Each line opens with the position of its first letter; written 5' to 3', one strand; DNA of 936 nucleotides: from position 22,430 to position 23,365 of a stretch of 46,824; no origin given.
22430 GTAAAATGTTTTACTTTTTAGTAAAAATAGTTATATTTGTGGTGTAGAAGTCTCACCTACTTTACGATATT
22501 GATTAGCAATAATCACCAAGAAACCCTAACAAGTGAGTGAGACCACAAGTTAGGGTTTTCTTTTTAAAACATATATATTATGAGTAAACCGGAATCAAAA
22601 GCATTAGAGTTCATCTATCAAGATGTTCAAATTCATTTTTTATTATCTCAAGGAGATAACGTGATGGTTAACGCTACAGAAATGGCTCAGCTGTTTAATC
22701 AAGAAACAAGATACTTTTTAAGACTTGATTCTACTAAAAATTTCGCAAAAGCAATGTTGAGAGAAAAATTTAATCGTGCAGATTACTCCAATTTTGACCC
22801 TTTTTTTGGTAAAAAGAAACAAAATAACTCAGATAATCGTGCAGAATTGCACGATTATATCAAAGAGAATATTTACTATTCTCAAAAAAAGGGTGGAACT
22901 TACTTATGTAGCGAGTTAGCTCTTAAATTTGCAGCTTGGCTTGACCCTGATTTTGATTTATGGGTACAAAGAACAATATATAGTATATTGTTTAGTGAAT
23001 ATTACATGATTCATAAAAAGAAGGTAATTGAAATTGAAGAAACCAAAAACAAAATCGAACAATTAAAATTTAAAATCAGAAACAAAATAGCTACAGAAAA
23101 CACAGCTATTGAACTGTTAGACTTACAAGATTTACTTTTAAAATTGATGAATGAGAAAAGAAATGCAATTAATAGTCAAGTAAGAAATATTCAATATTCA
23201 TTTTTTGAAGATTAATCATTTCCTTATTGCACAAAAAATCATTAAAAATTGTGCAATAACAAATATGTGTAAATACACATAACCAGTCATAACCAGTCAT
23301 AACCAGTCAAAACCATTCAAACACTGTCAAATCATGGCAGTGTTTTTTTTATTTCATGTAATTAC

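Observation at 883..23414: Six copies of a bipartite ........-N22-nAnnyTyG element head every rightward late transcription unit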

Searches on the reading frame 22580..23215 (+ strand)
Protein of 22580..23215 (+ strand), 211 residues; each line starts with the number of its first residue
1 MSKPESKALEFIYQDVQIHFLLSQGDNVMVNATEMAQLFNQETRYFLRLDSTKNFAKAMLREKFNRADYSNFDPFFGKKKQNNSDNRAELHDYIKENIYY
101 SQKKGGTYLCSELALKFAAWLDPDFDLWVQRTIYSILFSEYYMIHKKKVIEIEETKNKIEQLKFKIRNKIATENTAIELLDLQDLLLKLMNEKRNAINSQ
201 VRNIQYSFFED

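Call 57: search_protein_families(library=pfam, proteins=[window:22580-23215:+], max_evalue=0.01)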
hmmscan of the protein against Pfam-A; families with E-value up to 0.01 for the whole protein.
window:22580-23215:+ (211 aa): 1 family
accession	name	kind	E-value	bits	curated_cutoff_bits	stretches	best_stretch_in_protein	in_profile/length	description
PF04383.19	KilA-N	-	3.4e-14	53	23.8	1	18-136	6-104/107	KilA-N domain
